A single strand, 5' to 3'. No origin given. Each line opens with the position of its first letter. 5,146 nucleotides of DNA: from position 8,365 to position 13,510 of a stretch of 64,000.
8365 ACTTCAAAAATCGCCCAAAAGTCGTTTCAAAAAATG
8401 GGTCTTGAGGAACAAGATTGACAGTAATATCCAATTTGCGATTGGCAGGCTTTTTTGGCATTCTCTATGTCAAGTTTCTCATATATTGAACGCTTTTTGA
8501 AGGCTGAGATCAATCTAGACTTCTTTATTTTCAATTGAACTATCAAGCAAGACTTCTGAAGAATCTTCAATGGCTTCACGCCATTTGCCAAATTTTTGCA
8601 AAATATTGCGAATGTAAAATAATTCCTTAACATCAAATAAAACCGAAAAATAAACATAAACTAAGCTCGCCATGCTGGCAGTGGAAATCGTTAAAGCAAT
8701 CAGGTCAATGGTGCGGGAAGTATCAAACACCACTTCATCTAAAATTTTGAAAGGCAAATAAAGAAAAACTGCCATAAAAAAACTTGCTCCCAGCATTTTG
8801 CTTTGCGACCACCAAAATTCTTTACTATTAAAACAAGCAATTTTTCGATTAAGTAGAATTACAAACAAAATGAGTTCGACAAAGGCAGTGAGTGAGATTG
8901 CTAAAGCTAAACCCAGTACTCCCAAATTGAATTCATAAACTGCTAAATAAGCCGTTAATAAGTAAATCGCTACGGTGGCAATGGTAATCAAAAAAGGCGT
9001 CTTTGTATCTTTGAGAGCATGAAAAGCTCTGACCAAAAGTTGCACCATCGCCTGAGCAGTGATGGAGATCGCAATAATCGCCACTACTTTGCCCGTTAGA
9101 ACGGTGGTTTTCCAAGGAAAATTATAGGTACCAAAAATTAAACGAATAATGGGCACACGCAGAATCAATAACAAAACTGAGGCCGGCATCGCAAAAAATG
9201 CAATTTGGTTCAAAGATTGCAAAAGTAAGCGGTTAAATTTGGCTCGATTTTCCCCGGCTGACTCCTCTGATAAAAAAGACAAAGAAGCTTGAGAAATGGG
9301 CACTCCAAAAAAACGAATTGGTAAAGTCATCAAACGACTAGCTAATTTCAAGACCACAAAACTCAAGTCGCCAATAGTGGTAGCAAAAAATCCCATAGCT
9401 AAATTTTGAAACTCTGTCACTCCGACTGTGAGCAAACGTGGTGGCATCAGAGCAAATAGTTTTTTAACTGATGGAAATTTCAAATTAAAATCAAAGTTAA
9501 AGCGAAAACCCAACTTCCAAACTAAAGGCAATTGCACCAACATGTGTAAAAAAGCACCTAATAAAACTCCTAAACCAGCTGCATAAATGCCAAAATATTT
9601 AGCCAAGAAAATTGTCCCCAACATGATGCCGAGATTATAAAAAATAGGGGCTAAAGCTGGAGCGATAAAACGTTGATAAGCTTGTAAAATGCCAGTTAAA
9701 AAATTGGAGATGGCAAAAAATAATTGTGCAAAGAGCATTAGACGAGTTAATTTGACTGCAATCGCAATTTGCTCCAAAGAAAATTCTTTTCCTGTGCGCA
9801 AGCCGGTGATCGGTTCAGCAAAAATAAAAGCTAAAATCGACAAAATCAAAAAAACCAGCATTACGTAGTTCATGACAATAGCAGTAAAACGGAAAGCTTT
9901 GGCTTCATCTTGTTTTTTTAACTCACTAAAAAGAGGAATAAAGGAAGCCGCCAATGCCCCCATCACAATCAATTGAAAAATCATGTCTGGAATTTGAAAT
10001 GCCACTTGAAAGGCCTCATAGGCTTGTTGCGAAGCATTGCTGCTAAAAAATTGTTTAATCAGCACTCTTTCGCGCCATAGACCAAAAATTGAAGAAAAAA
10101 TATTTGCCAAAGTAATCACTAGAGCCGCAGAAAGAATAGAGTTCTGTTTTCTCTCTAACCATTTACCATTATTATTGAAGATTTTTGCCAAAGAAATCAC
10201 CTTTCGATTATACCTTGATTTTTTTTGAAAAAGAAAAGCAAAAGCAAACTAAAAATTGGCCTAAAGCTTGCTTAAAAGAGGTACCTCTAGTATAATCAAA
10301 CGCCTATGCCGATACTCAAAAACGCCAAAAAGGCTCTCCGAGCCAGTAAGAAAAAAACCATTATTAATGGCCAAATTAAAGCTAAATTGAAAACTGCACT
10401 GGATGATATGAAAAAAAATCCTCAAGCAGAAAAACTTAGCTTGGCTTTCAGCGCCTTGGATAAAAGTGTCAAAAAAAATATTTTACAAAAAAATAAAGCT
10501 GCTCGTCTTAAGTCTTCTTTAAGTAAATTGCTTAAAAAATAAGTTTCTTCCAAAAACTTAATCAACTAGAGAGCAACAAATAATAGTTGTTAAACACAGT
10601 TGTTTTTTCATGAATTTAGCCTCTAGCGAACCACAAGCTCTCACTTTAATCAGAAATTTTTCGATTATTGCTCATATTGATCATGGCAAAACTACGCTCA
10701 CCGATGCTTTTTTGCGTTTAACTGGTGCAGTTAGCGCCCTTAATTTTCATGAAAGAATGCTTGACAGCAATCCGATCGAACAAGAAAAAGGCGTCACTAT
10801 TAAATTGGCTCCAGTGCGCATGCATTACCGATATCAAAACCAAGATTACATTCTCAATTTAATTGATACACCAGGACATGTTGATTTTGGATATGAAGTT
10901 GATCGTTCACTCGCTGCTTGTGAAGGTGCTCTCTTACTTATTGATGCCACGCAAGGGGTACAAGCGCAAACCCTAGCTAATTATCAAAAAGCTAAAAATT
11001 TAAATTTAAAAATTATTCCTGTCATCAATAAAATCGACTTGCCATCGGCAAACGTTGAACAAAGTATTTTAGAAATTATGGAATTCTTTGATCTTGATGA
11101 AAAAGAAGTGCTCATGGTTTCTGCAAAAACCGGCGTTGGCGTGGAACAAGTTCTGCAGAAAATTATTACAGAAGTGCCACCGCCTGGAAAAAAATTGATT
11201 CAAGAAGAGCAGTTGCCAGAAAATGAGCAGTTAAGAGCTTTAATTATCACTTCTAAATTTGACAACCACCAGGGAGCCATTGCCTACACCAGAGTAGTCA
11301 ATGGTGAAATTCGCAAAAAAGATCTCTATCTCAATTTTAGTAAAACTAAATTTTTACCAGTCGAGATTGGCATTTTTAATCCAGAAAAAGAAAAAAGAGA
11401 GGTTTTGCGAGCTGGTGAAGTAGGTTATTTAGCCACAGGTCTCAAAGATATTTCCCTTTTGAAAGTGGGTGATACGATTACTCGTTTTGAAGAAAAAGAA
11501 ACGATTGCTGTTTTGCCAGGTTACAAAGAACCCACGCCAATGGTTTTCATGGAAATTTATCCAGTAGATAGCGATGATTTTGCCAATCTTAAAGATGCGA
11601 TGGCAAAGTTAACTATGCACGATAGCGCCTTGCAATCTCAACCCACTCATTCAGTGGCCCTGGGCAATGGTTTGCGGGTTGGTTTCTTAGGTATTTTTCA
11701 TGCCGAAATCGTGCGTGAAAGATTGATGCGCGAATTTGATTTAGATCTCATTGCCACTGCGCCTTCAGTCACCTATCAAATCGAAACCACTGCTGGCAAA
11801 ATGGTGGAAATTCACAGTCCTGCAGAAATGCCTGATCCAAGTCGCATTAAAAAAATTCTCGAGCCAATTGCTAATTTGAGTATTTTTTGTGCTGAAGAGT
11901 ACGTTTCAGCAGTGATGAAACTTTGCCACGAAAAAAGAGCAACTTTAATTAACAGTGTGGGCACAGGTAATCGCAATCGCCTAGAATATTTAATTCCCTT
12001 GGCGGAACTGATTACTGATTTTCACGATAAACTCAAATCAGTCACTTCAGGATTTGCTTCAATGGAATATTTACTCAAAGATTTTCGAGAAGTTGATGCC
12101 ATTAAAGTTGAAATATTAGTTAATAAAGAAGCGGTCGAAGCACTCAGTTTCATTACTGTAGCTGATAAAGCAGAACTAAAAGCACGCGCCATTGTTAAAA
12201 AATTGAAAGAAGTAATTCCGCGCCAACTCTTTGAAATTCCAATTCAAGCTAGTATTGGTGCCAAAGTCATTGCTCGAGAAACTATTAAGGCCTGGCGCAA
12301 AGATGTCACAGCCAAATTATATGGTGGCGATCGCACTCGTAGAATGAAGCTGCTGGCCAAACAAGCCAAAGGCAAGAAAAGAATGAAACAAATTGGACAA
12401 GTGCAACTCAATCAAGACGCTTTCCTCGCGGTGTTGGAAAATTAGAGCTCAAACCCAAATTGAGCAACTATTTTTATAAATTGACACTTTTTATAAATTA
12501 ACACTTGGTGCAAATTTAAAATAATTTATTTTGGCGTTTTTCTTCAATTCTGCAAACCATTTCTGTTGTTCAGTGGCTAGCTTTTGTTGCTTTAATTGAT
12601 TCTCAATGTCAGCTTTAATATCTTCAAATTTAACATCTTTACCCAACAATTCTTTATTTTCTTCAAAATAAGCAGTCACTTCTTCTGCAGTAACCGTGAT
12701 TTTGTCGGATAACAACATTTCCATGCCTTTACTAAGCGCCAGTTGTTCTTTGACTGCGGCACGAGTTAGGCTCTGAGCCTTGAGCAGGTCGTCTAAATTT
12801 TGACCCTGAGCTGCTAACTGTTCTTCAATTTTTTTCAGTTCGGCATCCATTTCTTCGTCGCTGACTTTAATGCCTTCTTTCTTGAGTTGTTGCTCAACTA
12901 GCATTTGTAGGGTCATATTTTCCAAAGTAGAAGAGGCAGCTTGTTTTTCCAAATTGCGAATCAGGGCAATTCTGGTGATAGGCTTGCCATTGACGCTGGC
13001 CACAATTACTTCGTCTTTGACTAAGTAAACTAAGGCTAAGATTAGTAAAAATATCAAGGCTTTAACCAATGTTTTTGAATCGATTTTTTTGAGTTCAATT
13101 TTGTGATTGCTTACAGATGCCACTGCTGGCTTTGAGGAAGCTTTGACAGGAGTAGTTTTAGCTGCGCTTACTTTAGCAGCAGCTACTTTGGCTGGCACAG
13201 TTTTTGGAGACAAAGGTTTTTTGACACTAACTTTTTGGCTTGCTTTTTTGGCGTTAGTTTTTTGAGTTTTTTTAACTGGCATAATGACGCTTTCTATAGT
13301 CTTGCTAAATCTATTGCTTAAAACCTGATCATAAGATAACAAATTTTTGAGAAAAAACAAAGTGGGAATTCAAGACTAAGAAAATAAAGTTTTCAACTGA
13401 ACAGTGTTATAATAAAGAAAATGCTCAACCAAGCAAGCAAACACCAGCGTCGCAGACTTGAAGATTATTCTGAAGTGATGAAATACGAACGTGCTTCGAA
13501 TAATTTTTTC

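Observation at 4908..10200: Atypical PilN/PilO-containing operon: murJ, pilN-like, pilO-like, a TM protein, an Ig/FN3 surface protein, then the giant protein, with no pilM, pilP, pilQ or pilin in between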

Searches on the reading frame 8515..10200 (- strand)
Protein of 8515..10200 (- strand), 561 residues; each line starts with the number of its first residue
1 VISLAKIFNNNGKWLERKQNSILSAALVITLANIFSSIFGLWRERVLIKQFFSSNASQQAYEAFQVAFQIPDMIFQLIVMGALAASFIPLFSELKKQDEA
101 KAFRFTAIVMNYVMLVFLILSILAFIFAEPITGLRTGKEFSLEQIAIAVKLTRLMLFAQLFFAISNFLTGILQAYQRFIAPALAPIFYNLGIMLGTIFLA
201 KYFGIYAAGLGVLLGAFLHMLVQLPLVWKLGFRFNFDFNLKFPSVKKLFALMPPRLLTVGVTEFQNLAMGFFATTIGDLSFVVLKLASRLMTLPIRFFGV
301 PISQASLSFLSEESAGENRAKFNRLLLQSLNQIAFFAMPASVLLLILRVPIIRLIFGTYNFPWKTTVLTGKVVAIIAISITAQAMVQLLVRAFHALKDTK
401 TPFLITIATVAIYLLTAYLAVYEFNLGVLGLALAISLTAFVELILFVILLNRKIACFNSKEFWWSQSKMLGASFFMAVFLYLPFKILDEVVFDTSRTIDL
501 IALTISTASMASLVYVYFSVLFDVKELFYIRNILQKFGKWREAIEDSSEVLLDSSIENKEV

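Call 5: search_protein_families(library=pfam, proteins=[window:8515-10200:-], max_evalue=1)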
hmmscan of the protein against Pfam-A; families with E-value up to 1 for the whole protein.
window:8515-10200:- (561 aa): 2 families
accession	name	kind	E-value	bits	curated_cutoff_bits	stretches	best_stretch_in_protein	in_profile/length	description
PF03023.19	MurJ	-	2.7e-70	237.7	27.4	1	60-486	10-435/451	Lipid II flippase MurJ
PF01554.23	MatE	-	2.2e-06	27.9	24.9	2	50-190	17-154/161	MatE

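Call 6: search_protein_families(library=ncbifam, proteins=[window:8515-10200:-], max_evalue=1)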
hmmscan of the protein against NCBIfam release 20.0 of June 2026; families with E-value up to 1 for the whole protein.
window:8515-10200:- (561 aa): 3 families
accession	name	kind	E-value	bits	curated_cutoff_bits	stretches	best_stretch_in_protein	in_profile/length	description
TIGR01695.1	murJ_mviN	equivalog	1.2e-79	268.4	235.55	1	22-530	2-504/506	murein biosynthesis integral membrane protein MurJ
TIGR00797.1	matE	subfamily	3.4e-16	59.1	147.4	2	265-466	12-212/396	MATE family efflux transporter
NF052396.1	MATE_WgkD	equivalog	0.00032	19.8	510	2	46-355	20-332/428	tryglysin-associated MATE efflux transporter WgkD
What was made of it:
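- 8515..10200 (-): murJ (lipid II flippase), 561 aa. It is a synteny neighbour, co-directional with pilN in this clade only. PF03023 at 238 bits; TIGR01695 at 268.4 bits against a cut-off of 235.55 (calls 5, 6).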

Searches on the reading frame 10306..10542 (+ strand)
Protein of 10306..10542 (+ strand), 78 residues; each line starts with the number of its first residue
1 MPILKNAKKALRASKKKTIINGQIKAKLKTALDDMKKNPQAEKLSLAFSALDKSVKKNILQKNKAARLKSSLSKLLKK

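Call 108: search_protein_families(library=pfam, proteins=[window:10306-10542:+], max_evalue=0.01)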
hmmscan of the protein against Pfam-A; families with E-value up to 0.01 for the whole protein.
window:10306-10542:+ (78 aa): 1 family
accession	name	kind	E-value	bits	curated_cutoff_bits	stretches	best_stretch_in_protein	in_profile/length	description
PF01649.23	Ribosomal_S20p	-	7.5e-11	43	29.5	1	5-77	4-83/83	Ribosomal protein S20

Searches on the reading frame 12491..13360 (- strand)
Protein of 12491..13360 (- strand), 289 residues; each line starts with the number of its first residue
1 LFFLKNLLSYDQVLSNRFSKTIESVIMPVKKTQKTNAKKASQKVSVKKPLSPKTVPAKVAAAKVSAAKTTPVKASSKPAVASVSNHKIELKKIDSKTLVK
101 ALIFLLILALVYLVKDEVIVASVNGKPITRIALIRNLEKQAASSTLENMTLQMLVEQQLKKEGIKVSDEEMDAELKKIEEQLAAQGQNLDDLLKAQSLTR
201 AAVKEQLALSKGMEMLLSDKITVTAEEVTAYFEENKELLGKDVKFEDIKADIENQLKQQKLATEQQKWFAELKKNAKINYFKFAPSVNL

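Call 10: search_protein_families(library=pfam, proteins=[window:12491-13360:-], max_evalue=0.01)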
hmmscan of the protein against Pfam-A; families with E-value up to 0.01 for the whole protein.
window:12491-13360:- (289 aa): 4 families
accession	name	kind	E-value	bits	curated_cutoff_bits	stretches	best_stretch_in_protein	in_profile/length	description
PF13624.11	SurA_N_3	-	2.4e-06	27.9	27.2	1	139-208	81-153/162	SurA-like N-terminal domain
PF13623.11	SurA_N_2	-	0.00034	21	28.5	1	138-180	82-124/145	SurA-like N-terminal domain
PF05698.19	Trigger_C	-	0.00071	20.1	22.7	1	137-217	82-161/162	Bacterial trigger factor protein (TF) C-terminus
PF13145.12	Rotamase_2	-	0.0029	18.8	27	1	223-279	1-61/121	PPIC-type PPIASE domain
